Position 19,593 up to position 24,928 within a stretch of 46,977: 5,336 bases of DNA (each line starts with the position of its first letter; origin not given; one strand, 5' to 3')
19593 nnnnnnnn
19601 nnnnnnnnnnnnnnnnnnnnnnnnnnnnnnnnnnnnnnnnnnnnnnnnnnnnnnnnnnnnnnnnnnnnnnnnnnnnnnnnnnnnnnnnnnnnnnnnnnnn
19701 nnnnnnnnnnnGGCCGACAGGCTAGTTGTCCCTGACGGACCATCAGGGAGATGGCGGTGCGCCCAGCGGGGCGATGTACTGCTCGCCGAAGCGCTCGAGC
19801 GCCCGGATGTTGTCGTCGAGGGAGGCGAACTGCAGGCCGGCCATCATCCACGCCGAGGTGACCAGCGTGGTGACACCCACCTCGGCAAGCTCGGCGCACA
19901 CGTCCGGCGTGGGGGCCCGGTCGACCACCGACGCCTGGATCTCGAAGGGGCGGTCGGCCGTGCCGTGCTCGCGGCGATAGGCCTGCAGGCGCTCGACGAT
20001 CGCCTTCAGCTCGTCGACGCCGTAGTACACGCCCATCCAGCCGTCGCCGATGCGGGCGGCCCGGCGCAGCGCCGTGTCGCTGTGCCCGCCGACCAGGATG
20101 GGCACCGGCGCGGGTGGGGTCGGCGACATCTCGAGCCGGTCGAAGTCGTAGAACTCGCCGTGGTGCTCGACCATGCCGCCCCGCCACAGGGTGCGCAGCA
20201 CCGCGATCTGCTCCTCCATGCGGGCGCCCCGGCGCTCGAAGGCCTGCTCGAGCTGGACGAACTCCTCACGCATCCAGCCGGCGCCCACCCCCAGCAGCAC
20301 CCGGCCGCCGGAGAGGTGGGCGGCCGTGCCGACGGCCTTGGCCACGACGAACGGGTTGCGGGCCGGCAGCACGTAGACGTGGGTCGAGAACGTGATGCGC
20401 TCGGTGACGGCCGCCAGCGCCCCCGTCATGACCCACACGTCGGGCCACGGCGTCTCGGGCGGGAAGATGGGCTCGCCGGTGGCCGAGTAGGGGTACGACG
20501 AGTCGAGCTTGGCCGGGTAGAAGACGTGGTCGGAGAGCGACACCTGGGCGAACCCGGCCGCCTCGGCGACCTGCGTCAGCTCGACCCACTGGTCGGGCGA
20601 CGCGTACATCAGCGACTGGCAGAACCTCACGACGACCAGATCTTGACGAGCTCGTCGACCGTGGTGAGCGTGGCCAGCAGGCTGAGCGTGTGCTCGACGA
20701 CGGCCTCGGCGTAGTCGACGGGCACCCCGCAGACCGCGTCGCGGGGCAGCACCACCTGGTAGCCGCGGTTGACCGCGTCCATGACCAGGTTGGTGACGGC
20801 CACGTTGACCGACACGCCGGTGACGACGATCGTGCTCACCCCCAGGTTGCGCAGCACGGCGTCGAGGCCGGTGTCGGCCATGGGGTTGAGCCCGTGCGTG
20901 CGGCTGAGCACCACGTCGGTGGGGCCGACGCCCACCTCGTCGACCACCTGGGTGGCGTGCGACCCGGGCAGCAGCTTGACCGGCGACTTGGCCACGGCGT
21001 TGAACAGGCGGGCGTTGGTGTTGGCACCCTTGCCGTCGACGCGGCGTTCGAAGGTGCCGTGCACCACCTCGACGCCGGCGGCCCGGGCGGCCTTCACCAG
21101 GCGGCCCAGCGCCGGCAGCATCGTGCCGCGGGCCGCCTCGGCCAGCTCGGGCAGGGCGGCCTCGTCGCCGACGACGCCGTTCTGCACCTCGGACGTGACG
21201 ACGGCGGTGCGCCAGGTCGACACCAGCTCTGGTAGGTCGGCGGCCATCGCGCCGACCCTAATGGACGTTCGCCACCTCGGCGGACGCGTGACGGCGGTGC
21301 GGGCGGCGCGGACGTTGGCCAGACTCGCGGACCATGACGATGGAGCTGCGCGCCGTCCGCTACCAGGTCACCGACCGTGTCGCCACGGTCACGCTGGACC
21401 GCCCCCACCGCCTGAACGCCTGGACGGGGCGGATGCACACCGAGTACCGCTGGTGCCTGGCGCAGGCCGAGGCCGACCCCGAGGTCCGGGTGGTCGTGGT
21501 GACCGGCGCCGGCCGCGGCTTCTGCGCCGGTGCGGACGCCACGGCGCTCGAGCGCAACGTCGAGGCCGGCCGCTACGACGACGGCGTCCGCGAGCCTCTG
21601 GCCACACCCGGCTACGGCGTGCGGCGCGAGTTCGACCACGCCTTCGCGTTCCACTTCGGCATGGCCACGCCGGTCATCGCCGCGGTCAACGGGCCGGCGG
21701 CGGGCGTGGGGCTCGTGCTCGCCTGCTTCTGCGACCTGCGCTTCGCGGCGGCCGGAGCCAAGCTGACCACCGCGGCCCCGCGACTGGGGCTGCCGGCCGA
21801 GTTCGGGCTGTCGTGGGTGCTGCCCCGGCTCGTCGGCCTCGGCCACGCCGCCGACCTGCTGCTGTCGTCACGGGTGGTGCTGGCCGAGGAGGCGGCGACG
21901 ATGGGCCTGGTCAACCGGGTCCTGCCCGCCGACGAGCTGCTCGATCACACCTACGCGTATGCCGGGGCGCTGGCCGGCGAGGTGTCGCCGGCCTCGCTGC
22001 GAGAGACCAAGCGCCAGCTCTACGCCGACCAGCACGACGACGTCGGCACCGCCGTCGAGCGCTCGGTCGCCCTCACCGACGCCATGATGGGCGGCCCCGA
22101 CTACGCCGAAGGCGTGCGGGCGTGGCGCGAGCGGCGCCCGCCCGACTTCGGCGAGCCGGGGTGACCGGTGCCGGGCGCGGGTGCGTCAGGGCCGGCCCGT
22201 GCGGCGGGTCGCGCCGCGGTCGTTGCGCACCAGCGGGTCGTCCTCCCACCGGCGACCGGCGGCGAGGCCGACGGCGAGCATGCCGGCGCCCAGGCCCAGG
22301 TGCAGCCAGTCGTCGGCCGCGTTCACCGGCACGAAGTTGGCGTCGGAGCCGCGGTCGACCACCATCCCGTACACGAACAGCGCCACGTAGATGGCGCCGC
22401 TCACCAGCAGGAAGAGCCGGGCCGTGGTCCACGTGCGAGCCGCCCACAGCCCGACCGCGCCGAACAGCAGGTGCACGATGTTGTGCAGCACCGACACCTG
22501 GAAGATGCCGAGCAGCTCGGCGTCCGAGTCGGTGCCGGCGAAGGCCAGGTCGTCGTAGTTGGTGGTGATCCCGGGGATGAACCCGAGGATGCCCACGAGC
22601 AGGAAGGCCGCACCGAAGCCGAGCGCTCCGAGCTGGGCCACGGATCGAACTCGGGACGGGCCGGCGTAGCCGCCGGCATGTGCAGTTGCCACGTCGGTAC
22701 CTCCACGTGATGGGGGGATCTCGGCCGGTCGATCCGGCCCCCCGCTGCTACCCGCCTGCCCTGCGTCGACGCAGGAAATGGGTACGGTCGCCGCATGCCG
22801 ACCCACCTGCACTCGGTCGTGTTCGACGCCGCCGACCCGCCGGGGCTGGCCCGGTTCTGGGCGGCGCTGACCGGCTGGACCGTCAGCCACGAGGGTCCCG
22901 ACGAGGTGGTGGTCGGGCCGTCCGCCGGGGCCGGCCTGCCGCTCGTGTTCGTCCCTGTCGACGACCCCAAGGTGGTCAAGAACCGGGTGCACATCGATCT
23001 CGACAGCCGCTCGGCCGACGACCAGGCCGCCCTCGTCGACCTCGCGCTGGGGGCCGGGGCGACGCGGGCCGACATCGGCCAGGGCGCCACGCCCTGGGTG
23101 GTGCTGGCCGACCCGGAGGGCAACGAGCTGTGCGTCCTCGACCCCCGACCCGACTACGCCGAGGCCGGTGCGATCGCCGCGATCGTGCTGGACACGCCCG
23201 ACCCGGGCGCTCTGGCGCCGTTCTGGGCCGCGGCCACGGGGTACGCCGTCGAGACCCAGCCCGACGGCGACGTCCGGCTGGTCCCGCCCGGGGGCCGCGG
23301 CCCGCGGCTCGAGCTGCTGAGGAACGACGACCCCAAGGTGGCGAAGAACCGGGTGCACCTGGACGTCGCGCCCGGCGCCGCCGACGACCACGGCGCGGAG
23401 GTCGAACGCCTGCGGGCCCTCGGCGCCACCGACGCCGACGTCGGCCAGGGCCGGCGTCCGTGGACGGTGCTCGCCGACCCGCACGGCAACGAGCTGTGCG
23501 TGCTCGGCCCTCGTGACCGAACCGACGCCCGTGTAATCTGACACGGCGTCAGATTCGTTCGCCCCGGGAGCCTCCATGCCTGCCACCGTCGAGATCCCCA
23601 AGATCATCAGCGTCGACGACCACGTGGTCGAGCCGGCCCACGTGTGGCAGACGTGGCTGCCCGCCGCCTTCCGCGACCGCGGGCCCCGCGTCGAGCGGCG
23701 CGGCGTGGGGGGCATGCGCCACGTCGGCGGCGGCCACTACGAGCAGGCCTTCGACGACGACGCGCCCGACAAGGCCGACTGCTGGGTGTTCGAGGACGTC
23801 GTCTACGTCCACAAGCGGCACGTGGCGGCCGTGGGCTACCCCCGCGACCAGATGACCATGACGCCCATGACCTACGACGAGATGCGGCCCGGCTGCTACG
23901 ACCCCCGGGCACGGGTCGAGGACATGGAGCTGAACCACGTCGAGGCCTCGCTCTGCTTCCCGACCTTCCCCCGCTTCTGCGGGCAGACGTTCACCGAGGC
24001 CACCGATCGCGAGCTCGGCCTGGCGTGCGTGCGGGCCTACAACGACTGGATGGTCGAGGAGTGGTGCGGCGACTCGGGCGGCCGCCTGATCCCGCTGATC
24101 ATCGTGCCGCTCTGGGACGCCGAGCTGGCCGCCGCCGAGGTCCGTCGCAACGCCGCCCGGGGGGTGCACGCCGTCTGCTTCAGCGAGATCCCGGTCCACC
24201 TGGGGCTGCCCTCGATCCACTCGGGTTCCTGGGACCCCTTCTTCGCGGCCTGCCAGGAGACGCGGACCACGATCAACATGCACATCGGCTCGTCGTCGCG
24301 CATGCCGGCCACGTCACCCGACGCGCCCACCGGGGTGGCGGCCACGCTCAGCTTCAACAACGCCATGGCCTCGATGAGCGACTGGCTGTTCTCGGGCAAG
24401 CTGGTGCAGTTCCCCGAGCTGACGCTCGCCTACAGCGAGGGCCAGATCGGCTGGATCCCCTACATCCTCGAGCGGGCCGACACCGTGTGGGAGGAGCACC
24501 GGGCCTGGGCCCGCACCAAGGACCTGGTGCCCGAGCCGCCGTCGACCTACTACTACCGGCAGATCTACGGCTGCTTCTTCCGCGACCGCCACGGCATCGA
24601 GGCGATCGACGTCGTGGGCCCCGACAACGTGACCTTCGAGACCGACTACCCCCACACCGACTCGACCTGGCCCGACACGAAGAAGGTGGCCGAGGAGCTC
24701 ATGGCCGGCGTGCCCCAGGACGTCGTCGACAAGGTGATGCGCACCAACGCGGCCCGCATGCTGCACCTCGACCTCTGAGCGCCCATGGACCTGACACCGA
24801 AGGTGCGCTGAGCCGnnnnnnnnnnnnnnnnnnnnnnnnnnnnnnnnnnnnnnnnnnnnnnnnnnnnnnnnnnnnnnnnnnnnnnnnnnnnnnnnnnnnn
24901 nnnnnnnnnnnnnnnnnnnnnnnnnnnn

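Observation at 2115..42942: Seven copies of a 19-bp palindrome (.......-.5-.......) in front of catabolic operons spread over 40 kb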

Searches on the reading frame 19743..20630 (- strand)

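Call 9: search_protein_families(library=pfam, proteins=[window:19743-20630:-])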
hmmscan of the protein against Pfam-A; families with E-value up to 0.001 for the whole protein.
window:19743-20630:- (295 aa): 1 family
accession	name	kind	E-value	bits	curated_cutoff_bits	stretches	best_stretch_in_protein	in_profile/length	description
PF00296.26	Bac_luciferase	-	1.3e-49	169.7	27.9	1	11-234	21-225/314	Luciferase-like monooxygenase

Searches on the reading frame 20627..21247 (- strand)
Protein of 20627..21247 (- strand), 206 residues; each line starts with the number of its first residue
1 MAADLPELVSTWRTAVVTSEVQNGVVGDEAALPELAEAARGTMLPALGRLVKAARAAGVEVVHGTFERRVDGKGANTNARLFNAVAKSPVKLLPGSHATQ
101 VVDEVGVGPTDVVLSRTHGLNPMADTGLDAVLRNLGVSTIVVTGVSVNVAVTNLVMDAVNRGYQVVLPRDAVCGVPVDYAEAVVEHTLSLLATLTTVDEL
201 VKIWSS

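Call 9: search_protein_families(library=pfam, proteins=[window:20627-21247:-])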
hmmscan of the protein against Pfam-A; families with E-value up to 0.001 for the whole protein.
window:20627-21247:- (206 aa): 1 family
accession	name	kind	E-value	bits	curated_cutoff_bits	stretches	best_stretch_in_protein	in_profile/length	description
PF00857.26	Isochorismatase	-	7.2e-31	108.1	27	1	14-198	1-174/175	Isochorismatase domain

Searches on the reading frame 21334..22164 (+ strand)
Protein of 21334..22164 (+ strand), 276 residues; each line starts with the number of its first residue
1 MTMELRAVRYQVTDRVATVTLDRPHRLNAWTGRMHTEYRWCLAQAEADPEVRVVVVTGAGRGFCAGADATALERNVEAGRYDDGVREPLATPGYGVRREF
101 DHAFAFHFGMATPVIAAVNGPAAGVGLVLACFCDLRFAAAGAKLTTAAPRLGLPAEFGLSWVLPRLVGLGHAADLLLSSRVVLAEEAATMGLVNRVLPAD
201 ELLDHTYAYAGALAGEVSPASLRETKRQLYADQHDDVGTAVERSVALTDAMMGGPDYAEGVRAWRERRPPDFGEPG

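Call 9: search_protein_families(library=pfam, proteins=[window:21334-22164:+])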
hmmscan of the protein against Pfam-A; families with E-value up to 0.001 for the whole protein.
window:21334-22164:+ (276 aa): 2 families
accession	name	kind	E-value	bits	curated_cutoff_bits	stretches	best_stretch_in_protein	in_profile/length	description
PF00378.25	ECH_1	-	3e-44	151.7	27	1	14-274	4-250/251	Enoyl-CoA hydratase/isomerase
PF16113.10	ECH_2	-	1.6e-26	94.1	27.2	1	17-202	2-177/335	Enoyl-CoA hydratase/isomerase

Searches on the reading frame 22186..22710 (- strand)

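Call 9: search_protein_families(library=pfam, proteins=[window:22186-22710:-])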
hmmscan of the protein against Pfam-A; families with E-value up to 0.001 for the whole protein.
window:22186-22710:- (174 aa): 1 family
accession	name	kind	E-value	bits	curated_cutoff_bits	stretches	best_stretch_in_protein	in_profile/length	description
PF14325.12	DUF4383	-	6e-46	156.2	27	1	26-149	1-124/125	Domain of unknown function (DUF4383)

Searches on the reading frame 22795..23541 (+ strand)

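Call 9: search_protein_families(library=pfam, proteins=[window:22795-23541:+])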
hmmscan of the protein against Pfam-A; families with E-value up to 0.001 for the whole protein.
window:22795-23541:+ (248 aa): 2 families
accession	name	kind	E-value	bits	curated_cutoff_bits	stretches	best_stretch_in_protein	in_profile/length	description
PF18029.7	Glyoxalase_6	-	3.2e-55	185.7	23.6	2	7-115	1-106/106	Glyoxalase-like domain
PF00903.31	Glyoxalase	-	5.9e-05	23.9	20.6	0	128-235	3-120/121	Glyoxalase/Bleomycin resistance protein/Dioxygenase superfamily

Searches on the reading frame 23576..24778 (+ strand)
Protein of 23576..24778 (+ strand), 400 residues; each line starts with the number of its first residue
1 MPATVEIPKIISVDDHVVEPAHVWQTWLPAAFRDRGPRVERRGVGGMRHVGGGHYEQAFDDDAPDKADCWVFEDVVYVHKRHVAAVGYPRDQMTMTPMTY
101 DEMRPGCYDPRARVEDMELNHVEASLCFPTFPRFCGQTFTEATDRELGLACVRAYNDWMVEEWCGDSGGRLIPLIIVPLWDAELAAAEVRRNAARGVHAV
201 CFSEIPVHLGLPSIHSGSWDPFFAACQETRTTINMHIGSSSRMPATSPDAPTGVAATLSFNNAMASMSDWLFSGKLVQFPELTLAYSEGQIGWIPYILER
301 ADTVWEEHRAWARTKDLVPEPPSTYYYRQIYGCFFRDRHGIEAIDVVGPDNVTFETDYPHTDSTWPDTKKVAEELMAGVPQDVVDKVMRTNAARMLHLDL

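Call 9: search_protein_families(library=pfam, proteins=[window:23576-24778:+])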
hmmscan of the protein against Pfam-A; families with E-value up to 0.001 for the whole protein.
window:23576-24778:+ (400 aa): 1 family
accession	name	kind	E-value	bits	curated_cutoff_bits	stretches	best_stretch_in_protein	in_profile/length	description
PF04909.20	Amidohydro_2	-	5.7e-38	131.7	26.4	1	87-398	11-289/289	Amidohydrolase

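Call 15: search_protein_families(library=ncbifam, proteins=[window:23576-24778:+], max_evalue=0.001)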
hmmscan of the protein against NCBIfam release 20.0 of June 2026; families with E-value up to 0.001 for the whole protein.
window:23576-24778:+ (400 aa): 0 families

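Call 48: find_homologous_proteins(query=window:23576-24778:+, max_evalue=1e-30)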
Query window:23576-24778:+ (400 aa): 7990 proteins with E <= 1e-30 among 8000 candidates; the best 120 are listed.
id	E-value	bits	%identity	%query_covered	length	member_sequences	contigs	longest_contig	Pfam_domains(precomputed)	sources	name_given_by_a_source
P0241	2.5e-262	888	92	99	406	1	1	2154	PF04909.21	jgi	jgi:predicted TIM-barrel fold metal-dependent hydrolase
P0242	6.1e-262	887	92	99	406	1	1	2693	PF04909.21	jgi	jgi:predicted TIM-barrel fold metal-dependent hydrolase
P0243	3.0e-261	885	92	99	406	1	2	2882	PF04909.21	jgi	jgi:predicted TIM-barrel fold metal-dependent hydrolase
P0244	6.0e-261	884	91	99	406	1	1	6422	PF04909.21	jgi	jgi:predicted TIM-barrel fold metal-dependent hydrolase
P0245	7.2e-261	884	91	99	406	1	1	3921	PF04909.21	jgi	jgi:predicted TIM-barrel fold metal-dependent hydrolase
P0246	2.1e-260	882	90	100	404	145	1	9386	PF04909.21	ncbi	-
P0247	2.9e-260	882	91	99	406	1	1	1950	PF04909.21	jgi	jgi:predicted TIM-barrel fold metal-dependent hydrolase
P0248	6.7e-260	880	91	99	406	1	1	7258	PF04909.21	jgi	jgi:predicted TIM-barrel fold metal-dependent hydrolase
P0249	9.6e-260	880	91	99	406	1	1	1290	PF04909.21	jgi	jgi:predicted TIM-barrel fold metal-dependent hydrolase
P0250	5.0e-257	871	90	99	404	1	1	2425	PF04909.21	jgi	jgi:predicted TIM-barrel fold metal-dependent hydrolase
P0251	1.3e-254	863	89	99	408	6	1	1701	PF04909.21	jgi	-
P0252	1.1e-253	860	90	99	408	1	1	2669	PF04909.21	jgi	jgi:predicted TIM-barrel fold metal-dependent hydrolase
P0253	6.3e-253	857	88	100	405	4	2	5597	PF04909.21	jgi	jgi:predicted TIM-barrel fold metal-dependent hydrolase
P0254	6.3e-253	857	92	96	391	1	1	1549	PF04909.21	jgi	jgi:predicted TIM-barrel fold metal-dependent hydrolase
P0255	2.7e-252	855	88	100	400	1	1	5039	PF04909.21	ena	-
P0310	1.1e-231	787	81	99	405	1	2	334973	PF04909.21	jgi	jgi:predicted TIM-barrel fold metal-dependent hydrolase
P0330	9.3e-230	781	79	99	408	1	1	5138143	PF04909.21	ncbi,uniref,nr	ncbi:amidohydrolase [Iamia sp. SCSIO 61187]|uniref:amidohydrolase family protein n=1 Tax=Iamia sp. S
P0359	1.1e-226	771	79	99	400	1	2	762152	PF04909.21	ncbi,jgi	ncbi:MAG: hypothetical protein QOI95_4084 [Acidimicrobiaceae bacterium]|jgi:predicted TIM-barrel fol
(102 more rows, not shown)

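Call 49: find_encoding_contigs(protein=P0330, flank=10000, max_places=2)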
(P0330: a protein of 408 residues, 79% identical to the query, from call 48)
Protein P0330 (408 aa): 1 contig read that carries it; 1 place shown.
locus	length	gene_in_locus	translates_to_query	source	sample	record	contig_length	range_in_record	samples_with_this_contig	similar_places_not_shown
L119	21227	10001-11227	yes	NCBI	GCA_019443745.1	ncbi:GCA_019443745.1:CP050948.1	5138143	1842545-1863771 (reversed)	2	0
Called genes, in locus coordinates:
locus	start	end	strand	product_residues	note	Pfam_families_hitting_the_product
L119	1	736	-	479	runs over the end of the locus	PF07690:MFS_1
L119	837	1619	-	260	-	PF00106:adh_short, PF08659:KR, PF13561:adh_short_C2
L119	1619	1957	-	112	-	PF07110:EthD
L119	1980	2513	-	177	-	-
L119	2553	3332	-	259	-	PF00106:adh_short, PF08659:KR, PF13561:adh_short_C2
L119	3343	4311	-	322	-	PF00296:Bac_luciferase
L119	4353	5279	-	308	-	PF04228:Zn_peptidase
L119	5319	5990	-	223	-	PF00440:TetR_N (weak), PF19352:TetR_C_38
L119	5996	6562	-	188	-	PF07681:DoxX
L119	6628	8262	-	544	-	PF00501:AMP-binding, PF13193:AMP-binding_C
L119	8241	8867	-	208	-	PF00857:Isochorismatase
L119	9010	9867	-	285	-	PF00296:Bac_luciferase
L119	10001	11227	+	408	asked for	PF04909:Amidohydro_2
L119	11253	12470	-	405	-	PF00999:Na_H_Exchanger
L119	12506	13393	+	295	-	PF00378:ECH_1, PF16113:ECH_2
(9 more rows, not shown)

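Call 50: find_encoding_contigs(protein=P0359, flank=10000, max_places=2)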
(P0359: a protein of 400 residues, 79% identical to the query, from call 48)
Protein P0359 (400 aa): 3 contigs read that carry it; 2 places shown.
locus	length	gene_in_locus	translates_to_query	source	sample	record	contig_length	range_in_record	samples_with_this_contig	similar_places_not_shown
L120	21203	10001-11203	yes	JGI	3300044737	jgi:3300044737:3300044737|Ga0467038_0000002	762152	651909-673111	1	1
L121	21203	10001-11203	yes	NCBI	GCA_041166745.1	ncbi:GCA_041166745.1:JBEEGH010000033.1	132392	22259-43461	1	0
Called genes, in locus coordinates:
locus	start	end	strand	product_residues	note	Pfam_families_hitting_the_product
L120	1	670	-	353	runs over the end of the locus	PF00478:IMPDH, PF03060:NMO, PF01070:FMN_dh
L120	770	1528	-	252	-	PF01144:CoA_trans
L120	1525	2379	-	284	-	PF01144:CoA_trans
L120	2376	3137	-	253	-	PF00378:ECH_1, PF16113:ECH_2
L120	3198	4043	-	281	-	PF04228:Zn_peptidase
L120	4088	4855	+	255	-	PF00106:adh_short, PF01370:Epimerase (weak), PF08659:KR (weak), PF13561:adh_short_C2, PF23441:SDR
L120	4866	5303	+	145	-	PF12172:zf-ChsH2, PF01796:OB_ChsH2_C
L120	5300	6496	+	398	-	PF00108:Thiolase_N, PF22691:Thiolase_C_1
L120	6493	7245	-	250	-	PF00106:adh_short, PF08659:KR, PF13561:adh_short_C2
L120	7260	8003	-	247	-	PF13350:Y_phosphatase3, PF22784:PTP-SAK (weak)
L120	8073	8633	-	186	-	PF00440:TetR_N (weak), PF19352:TetR_C_38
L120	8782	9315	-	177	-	-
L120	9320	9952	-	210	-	PF00857:Isochorismatase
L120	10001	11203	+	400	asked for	PF04909:Amidohydro_2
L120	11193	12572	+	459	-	PF00501:AMP-binding, PF13193:AMP-binding_C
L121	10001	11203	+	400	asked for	PF04909:Amidohydro_2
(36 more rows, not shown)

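Call 51: find_encoding_contigs(protein=P0310, flank=10000, max_places=2)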
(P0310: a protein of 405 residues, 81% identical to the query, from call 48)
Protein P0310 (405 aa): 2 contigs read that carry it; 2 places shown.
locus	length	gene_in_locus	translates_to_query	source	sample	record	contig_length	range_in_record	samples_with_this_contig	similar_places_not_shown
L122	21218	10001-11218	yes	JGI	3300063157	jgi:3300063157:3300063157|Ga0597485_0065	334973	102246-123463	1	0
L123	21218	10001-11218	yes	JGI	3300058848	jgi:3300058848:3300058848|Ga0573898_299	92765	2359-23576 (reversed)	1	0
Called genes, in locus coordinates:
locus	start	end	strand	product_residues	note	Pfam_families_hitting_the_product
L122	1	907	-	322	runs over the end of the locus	PF00296:Bac_luciferase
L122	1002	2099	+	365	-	-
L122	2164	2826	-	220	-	PF00440:TetR_N (weak), PF19352:TetR_C_38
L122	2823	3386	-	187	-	PF07681:DoxX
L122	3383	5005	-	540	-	PF00501:AMP-binding, PF13193:AMP-binding_C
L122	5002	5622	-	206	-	PF00857:Isochorismatase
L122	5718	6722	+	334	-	PF00960:Neocarzinostat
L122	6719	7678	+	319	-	PF00960:Neocarzinostat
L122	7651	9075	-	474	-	PF13365:Trypsin_2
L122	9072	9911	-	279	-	PF00296:Bac_luciferase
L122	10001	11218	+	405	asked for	PF04909:Amidohydro_2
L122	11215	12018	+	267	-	PF00378:ECH_1, PF16113:ECH_2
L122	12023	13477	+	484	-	PF00501:AMP-binding, PF13193:AMP-binding_C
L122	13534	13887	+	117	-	-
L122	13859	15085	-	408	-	PF06224:AlkZ-like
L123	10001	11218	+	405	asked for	PF04909:Amidohydro_2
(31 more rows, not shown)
